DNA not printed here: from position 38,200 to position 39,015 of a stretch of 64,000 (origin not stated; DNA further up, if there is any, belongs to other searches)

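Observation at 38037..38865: RHS-2 ends in an L,D-transpeptidase (YkuD)-like toxin domain and has no recognisable immunity gene before the next RHS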

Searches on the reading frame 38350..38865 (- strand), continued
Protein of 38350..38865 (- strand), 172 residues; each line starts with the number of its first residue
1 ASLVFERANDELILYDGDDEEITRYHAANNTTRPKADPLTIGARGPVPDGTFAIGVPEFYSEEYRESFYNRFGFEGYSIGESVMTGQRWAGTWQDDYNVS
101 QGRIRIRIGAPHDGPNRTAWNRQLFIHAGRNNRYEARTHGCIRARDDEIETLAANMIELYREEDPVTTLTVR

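Call 81: find_encoding_contigs(protein=P0011, flank=5000, max_places=2)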
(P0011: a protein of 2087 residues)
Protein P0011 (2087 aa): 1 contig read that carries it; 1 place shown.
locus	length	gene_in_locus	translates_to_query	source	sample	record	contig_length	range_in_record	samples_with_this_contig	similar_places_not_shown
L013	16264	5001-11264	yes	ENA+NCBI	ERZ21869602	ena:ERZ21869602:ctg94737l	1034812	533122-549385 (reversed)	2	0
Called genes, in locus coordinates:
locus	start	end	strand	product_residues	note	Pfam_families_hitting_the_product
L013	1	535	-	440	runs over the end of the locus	PF00149:Metallophos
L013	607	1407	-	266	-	PF01925:TauE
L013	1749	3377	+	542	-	PF00069:Pkinase, PF07714:PK_Tyr_Ser-Thr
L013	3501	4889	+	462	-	-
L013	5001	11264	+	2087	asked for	PF20148:DUF6531, PF25023:TEN_YD-shell (weak), PF05593:RHS_repeat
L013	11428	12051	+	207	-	-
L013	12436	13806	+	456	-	PF04055:Radical_SAM, PF13353:Fer4_12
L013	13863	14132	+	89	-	-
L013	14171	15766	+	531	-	PF03572:Peptidase_S41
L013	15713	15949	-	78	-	-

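Call 88: find_homologous_proteins(query=A2, max_evalue=0.001)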
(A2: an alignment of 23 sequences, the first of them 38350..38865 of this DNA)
Query A2 (23 sequences) (172 aa, profile of the alignment): 24 proteins with E <= 0.001 among 4855 candidates.
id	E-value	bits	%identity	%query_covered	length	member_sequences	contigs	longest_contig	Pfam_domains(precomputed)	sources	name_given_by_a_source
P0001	1.9e-71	257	58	100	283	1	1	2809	PF03734.20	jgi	jgi:hypothetical protein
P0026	4.9e-43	165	32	98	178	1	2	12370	-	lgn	-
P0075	2.0e-41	160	34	98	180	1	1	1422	-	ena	-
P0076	1.8e-38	150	35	98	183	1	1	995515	-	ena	-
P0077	2.6e-37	146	34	98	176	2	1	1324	-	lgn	-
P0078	9.2e-37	144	37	97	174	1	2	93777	-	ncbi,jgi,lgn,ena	-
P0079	1.3e-36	144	35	98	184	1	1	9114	-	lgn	-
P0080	2.5e-36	143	38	93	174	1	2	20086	-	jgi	jgi:hypothetical protein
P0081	1.7e-35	140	33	98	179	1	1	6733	-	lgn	-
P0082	2.5e-35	140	31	98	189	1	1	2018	-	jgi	-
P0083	4.4e-35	139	36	98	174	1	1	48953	-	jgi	jgi:hypothetical protein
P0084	6.9e-35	138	33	98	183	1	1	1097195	-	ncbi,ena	-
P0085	8.5e-35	138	36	93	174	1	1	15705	-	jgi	jgi:hypothetical protein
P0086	1.3e-34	138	34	92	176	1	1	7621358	-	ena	-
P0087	2.2e-34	137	32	98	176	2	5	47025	-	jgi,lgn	jgi:hypothetical protein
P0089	3.7e-34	136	34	97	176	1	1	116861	-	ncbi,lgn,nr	ncbi:MAG: L,D-transpeptidase [Firmicutes bacterium]|nr:L,D-transpeptidase [Bacillota bacterium]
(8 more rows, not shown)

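Call 90: find_encoding_contigs(protein=P0078, flank=6000, max_places=2)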
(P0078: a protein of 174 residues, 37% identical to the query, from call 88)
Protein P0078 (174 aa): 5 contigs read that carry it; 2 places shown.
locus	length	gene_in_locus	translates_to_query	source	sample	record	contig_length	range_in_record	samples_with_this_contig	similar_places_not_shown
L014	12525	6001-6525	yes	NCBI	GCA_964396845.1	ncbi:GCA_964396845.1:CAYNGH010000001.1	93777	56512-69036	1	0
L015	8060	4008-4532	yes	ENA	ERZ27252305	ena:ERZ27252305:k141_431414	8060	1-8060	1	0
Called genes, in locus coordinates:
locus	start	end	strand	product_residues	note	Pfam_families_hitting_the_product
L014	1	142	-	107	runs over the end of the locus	PF04972:BON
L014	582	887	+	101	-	PF02805:Ada_Zn_binding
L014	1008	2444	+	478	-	PF00171:Aldedh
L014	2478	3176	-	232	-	-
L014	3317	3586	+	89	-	-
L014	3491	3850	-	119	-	-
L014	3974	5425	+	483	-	PF00324:AA_permease, PF13520:AA_permease_2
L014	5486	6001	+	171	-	-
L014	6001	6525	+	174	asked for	-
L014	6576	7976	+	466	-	PF02310:B12-binding, PF04055:Radical_SAM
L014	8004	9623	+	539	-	-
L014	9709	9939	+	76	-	PF02599:CsrA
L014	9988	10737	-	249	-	PF04542:Sigma70_r2, PF04539:Sigma70_r3, PF04545:Sigma70_r4, PF08281:Sigma70_r4_2 (weak)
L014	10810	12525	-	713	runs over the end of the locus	PF00771:FHIPEP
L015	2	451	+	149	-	?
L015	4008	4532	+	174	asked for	-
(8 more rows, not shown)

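Call 91: find_encoding_contigs(protein=P0089, flank=6000, max_places=2)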
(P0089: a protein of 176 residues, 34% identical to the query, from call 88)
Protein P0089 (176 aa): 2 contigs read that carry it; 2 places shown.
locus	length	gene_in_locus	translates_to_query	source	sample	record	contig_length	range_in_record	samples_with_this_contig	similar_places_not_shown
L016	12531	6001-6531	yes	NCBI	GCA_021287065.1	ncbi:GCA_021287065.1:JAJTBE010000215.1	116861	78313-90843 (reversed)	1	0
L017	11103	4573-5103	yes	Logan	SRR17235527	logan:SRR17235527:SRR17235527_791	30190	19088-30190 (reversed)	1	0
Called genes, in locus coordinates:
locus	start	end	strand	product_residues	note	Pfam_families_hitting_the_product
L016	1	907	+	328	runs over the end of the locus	-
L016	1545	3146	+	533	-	PF00144:Beta-lactamase, PF11954:DUF3471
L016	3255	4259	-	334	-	PF02274:ADI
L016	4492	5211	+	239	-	-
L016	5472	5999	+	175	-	-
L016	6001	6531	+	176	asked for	-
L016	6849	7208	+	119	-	-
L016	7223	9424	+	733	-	PF23139:OB_YrrC, PF14520:HHH_5, PF20720:nSTAND3 (faint), PF14490:HHH_RecD2, PF13245:AAA_19, PF13604:AAA_30, PF18335:SH3_13, PF13538:UvrD_C_2, +2 more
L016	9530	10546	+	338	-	PF08240:ADH_N, PF01262:AlaDh_PNT_C (weak), PF00107:ADH_zinc_N, PF13602:ADH_zinc_N_2 (weak)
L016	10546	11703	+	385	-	PF02771:Acyl-CoA_dh_N, PF02770:Acyl-CoA_dh_M, PF00441:Acyl-CoA_dh_1, PF22924:ACOX_C_alpha1 (weak), PF08028:Acyl-CoA_dh_2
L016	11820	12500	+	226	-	PF00753:Lactamase_B, PF23023:Anti-Pycsar_Apyc1 (weak)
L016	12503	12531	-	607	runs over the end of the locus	PF00069:Pkinase, PF07714:PK_Tyr_Ser-Thr, PF12796:Ank_2, PF00023:Ank, PF13637:Ank_4, PF13857:Ank_5, PF12796:Ank_2, PF13857:Ank_5, +14 more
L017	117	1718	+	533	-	PF00144:Beta-lactamase, PF11954:DUF3471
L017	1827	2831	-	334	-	PF02274:ADI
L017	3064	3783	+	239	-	-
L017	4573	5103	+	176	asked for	-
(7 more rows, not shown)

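Call 95: search_protein_families(library=pfam, proteins=[L014:5486-5998:+, L016:5472-5996:+, P0078, P0089], max_evalue=1)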
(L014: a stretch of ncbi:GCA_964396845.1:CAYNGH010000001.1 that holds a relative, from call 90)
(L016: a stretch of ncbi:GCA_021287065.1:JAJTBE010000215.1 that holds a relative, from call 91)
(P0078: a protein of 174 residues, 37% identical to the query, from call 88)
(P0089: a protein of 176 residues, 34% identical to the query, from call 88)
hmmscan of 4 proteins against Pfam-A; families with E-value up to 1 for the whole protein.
L014:5486-5998:+ (171 aa): 4 families
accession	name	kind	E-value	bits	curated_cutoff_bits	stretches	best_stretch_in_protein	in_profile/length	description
PF12773.13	DZR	-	0.0029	18.2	27.3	1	4-26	1-23/45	Double zinc ribbon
PF13240.11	Zn_Ribbon_1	-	0.0041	17.3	25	1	4-25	2-23/23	zinc-ribbon domain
PF19880.4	DUF6353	-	0.025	14.5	25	1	51-149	99-190/253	Family of unknown function (DUF6353)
PF18688.6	DUF5638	-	0.054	14.4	39.8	1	33-68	49-84/104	Family of unknown function (DUF5638)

L016:5472-5996:+ (175 aa): 3 families
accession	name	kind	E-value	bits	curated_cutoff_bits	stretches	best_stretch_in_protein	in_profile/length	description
PF13240.11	Zn_Ribbon_1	-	0.00054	20.1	25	1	8-28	2-22/23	zinc-ribbon domain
PF12773.13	DZR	-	0.00089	19.8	27.3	1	8-30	1-23/45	Double zinc ribbon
PF18912.6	DZR_2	-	0.022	15.1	27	1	4-31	20-48/56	Double zinc ribbon domain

P0078 (174 aa): 2 families
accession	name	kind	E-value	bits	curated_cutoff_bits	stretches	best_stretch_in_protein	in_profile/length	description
PF03734.19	YkuD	-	4.2e-05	24.6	23.4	1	126-157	99-138/146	L,D-transpeptidase catalytic domain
PF22153.2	SelB_WH1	-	0.11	12.7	26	1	88-104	13-29/57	Elongation factor SelB, first winged-helix domain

P0089 (176 aa): 1 family
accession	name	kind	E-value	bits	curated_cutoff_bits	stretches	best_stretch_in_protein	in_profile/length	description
PF03734.19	YkuD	-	0.0015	19.6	23.4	1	127-156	98-135/146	L,D-transpeptidase catalytic domain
